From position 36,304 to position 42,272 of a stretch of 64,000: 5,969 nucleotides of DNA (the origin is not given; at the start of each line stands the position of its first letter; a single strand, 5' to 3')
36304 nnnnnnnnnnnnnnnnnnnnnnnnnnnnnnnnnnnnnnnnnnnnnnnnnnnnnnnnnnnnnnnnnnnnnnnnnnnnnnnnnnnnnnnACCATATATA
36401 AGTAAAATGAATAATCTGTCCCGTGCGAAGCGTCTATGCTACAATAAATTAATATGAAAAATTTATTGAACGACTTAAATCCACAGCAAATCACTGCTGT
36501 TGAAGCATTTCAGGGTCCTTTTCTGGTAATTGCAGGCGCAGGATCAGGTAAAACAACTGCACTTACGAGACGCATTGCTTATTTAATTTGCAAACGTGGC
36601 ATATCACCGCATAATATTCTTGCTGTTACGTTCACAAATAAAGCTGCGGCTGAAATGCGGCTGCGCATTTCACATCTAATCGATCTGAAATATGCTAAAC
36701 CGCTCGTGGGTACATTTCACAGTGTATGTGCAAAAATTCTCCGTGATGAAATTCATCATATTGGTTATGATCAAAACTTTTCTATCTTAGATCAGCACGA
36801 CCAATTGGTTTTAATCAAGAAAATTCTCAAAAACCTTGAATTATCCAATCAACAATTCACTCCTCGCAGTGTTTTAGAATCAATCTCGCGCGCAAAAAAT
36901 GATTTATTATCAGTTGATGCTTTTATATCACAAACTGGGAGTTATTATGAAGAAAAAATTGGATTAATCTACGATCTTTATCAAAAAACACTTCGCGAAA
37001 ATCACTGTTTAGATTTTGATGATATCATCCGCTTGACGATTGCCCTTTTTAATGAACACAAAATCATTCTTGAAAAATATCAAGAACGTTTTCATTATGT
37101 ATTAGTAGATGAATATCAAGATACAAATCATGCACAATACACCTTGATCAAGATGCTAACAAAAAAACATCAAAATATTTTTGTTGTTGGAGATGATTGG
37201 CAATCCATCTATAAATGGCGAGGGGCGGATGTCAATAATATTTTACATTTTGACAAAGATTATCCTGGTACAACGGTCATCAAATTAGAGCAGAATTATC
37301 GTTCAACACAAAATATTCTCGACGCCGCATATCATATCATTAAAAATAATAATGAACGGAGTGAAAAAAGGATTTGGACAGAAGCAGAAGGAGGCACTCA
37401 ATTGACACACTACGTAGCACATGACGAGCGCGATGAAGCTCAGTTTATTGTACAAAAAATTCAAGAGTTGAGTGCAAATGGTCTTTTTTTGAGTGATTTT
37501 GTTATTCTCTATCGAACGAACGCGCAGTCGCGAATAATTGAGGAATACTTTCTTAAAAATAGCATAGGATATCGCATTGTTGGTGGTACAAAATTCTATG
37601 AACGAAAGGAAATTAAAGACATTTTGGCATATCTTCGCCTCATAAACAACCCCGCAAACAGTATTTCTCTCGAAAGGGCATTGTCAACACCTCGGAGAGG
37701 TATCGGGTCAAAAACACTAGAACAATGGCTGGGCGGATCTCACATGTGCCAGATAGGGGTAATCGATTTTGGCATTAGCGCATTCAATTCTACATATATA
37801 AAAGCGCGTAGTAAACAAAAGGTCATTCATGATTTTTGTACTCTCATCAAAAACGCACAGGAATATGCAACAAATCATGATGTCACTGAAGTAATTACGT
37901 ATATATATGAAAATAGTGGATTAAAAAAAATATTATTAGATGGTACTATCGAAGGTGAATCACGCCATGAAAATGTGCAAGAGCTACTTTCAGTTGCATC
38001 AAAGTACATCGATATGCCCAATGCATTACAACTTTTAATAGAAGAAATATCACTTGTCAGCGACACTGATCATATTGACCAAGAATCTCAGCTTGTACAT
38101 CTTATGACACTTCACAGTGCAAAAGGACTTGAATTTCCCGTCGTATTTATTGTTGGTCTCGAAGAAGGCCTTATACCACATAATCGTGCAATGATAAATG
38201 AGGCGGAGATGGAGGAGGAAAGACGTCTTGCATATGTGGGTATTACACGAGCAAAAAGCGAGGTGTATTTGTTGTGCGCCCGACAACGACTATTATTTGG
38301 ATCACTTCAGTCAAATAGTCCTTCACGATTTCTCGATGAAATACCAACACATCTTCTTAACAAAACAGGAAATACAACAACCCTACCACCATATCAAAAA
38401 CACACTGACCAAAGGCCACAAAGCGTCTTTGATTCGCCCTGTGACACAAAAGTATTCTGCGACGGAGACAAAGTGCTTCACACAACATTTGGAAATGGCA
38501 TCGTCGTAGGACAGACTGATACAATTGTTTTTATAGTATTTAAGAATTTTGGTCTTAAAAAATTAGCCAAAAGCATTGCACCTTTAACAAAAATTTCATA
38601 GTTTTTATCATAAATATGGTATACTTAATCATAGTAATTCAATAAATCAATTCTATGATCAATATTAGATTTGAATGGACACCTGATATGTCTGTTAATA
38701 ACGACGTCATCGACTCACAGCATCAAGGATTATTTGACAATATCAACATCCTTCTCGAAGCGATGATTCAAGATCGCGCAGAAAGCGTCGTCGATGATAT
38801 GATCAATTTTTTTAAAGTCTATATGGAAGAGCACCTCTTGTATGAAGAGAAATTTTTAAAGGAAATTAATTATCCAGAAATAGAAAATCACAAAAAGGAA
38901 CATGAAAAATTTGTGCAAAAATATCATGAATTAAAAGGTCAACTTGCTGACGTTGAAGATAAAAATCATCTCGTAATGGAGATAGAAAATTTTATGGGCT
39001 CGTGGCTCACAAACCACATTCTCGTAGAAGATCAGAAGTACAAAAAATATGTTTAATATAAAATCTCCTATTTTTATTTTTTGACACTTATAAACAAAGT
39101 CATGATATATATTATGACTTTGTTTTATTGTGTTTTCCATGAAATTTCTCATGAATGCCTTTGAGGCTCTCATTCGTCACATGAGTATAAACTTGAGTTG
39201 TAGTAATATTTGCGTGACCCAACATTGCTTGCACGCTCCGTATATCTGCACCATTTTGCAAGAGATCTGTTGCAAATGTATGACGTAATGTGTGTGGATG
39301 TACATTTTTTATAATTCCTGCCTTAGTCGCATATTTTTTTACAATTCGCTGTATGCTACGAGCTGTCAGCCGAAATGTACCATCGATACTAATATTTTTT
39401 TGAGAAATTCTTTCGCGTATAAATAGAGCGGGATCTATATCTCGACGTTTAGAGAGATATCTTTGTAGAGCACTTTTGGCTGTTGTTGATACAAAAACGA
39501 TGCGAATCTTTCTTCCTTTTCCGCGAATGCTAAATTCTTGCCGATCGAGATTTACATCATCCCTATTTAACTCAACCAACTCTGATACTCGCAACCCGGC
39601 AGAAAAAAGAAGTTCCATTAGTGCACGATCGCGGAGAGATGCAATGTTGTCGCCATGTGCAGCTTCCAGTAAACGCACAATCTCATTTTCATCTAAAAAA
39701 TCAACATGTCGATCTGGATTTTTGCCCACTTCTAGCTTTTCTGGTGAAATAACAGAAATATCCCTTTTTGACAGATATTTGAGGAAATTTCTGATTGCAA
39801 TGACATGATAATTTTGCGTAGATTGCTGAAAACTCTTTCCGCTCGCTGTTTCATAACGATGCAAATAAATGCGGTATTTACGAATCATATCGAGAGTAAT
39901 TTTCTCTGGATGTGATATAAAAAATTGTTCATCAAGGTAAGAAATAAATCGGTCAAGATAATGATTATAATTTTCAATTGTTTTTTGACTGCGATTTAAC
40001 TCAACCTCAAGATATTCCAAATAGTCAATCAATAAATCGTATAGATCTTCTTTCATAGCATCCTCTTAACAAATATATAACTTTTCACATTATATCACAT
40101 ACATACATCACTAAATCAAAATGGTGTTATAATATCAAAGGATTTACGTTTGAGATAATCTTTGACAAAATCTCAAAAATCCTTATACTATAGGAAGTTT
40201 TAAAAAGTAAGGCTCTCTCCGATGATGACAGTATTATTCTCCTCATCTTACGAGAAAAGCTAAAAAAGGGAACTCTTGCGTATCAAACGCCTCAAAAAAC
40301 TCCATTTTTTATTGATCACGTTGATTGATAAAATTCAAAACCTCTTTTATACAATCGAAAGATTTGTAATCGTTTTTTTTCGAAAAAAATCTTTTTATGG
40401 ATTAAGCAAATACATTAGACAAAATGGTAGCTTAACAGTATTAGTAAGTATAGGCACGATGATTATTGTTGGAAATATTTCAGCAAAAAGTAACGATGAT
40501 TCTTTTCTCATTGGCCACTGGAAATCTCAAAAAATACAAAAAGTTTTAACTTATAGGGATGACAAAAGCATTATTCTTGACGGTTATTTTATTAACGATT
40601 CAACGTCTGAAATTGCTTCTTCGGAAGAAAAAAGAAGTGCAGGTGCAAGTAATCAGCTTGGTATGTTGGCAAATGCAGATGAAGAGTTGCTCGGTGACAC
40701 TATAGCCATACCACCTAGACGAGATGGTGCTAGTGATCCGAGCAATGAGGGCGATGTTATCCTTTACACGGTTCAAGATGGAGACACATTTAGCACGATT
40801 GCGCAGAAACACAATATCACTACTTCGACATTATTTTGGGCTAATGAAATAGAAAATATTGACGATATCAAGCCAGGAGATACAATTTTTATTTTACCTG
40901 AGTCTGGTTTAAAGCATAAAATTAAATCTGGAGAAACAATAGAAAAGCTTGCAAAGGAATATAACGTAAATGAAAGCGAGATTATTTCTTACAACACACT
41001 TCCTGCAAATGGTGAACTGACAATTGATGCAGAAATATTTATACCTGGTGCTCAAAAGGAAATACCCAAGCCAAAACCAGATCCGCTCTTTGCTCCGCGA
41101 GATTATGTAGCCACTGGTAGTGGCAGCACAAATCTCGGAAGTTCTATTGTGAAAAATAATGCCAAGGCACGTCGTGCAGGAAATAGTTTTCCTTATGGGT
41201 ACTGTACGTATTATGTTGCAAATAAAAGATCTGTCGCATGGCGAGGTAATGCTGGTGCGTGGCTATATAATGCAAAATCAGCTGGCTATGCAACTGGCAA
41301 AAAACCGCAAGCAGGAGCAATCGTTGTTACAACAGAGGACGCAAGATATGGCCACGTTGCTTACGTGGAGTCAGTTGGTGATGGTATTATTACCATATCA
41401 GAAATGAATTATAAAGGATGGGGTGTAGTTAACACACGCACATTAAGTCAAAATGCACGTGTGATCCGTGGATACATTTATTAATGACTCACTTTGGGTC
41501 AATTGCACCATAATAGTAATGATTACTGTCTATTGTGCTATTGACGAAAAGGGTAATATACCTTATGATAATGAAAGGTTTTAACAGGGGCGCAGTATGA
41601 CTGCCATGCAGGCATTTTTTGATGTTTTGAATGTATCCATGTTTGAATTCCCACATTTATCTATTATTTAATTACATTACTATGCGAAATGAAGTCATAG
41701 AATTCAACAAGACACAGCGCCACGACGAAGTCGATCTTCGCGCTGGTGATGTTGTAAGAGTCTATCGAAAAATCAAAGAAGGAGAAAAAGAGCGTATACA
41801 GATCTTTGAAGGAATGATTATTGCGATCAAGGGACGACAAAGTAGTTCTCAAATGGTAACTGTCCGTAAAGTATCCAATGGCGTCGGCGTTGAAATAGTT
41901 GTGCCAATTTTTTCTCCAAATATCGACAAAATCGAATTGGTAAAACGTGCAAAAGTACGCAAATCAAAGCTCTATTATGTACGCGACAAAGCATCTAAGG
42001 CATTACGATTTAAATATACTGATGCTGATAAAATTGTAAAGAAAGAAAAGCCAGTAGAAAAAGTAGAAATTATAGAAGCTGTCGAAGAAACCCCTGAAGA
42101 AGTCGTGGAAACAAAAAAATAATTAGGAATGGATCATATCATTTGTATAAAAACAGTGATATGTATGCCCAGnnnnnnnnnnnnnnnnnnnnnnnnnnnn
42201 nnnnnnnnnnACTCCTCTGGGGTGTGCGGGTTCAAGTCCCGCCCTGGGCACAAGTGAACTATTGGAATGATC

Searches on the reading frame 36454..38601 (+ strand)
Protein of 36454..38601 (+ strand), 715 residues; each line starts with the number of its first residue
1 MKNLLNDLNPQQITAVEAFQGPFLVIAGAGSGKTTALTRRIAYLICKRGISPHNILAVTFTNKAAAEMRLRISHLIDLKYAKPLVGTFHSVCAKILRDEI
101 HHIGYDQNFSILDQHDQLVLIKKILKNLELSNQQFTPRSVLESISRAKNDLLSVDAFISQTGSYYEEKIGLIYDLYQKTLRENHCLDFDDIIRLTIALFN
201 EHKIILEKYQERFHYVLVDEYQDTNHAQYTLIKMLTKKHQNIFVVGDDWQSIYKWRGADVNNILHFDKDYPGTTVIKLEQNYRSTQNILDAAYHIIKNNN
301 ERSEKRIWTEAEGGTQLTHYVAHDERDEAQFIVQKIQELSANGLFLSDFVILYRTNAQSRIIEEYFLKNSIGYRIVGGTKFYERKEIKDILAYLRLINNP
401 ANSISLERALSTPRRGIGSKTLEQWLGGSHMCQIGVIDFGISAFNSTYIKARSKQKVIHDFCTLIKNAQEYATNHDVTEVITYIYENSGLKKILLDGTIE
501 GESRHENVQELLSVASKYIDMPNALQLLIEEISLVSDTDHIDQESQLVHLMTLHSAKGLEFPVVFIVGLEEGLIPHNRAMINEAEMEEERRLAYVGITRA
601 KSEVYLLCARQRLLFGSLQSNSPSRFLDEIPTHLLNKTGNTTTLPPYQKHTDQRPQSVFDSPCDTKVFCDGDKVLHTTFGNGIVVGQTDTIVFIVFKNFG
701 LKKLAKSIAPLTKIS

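Call 15: search_protein_families(library=pfam, proteins=[window:36454-38601:+])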
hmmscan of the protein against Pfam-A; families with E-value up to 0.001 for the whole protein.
window:36454-38601:+ (715 aa): 9 families
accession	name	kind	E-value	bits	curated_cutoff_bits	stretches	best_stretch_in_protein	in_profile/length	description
PF00580.27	UvrD-helicase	-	1.4e-94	317.2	23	1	8-271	1-271/271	UvrD/REP helicase N-terminal domain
PF13361.12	UvrD_C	-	3.4e-76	257.4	25.6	1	276-609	1-348/350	UvrD-like helicase C-terminal domain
PF13245.12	AAA_19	-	2.8e-21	76.6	25.1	1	14-254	3-132/134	AAA domain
PF13538.12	UvrD_C_2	-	1.2e-10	41.5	27.4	1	548-607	2-52/52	UvrD-like helicase C-terminal domain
PF01443.25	Viral_helicase1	-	1.5e-08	35.2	21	0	540-607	169-227/228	Viral superfamily 1 RNA helicase core domain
PF13604.12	AAA_30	-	5.7e-08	33.2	27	0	8-70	2-64/191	AAA domain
PF21196.3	PcrA_UvrD_tudor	-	5.1e-06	26.7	23.9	1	671-713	2-48/48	PcrA/UvrD tudor domain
PF13086.12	AAA_11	-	0.00014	22.2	27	1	9-248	3-247/257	AAA domain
PF13173.12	AAA_14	-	0.00019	21.9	27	0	171-244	18-95/129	AAA domain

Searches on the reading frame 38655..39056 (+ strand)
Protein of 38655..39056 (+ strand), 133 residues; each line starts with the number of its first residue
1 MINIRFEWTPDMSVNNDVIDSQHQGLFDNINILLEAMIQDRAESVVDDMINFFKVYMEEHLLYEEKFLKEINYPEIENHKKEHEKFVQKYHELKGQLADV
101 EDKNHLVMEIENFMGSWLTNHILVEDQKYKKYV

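Call 13: search_protein_families(library=pfam, proteins=[window:38655-39056:+])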
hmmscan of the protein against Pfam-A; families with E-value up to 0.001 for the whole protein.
window:38655-39056:+ (133 aa): 1 family
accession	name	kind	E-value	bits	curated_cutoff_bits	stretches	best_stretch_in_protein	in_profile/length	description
PF01814.28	Hemerythrin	-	5.5e-15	56.4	25.3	1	17-131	4-125/127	Hemerythrin HHE cation binding domain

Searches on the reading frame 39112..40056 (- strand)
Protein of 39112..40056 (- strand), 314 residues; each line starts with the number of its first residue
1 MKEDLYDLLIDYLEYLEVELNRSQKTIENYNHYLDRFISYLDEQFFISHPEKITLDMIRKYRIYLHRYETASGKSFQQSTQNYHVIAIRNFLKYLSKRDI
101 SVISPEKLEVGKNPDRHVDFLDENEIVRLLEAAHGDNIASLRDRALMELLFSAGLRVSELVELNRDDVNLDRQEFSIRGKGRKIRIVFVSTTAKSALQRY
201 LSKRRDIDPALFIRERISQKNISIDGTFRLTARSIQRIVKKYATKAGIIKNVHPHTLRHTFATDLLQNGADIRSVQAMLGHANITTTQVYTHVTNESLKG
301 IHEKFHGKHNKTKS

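Call 13: search_protein_families(library=pfam, proteins=[window:39112-40056:-])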
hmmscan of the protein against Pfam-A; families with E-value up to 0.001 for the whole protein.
window:39112-40056:- (314 aa): 4 families
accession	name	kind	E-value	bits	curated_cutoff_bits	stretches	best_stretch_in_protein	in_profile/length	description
PF00589.27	Phage_integrase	-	2.9e-45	154.6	27.1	1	120-295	2-170/172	Phage integrase family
PF02899.23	Phage_int_SAM_1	-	8.2e-12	45.7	22.3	1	10-98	2-82/83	Phage integrase, N-terminal SAM-like domain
PF13495.12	Phage_int_SAM_4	-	3.7e-06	27.7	27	1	13-100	6-83/85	Phage integrase, N-terminal SAM-like domain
PF13102.12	Phage_int_SAM_5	-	4.7e-06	27.3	22.3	1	11-105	4-92/98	Phage integrase SAM-like domain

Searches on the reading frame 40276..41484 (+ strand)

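Call 13: search_protein_families(library=pfam, proteins=[window:40276-41484:+])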
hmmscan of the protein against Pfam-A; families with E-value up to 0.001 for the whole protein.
window:40276-41484:+ (402 aa): 4 families
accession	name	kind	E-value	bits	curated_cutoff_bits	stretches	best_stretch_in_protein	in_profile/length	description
PF01476.26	LysM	-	2.4e-20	72.7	20.9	2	164-206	1-42/43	LysM domain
PF05257.22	CHAP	-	1.3e-18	67.7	26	1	302-378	3-81/81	CHAP domain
PF23473.1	LysM3_LYK4_5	-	2.4e-07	31.1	29.3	1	164-205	5-44/48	LYK4/5 LysM3 domain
PF23577.1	LysM_RLK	-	0.00049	20.5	27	0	164-185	3-23/44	LysM domain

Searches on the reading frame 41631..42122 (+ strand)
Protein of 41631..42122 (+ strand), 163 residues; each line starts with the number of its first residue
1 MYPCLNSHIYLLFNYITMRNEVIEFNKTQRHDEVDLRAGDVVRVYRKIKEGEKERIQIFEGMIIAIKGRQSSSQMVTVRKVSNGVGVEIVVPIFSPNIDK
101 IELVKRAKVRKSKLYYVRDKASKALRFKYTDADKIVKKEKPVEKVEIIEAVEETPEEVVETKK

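Call 13: search_protein_families(library=pfam, proteins=[window:41631-42122:+])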
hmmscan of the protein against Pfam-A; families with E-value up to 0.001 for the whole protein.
window:41631-42122:+ (163 aa): 1 family
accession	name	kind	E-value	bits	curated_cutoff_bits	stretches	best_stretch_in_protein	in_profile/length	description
PF01245.26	Ribosomal_L19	-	4.1e-34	117.3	22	1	25-128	6-109/111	Ribosomal protein L19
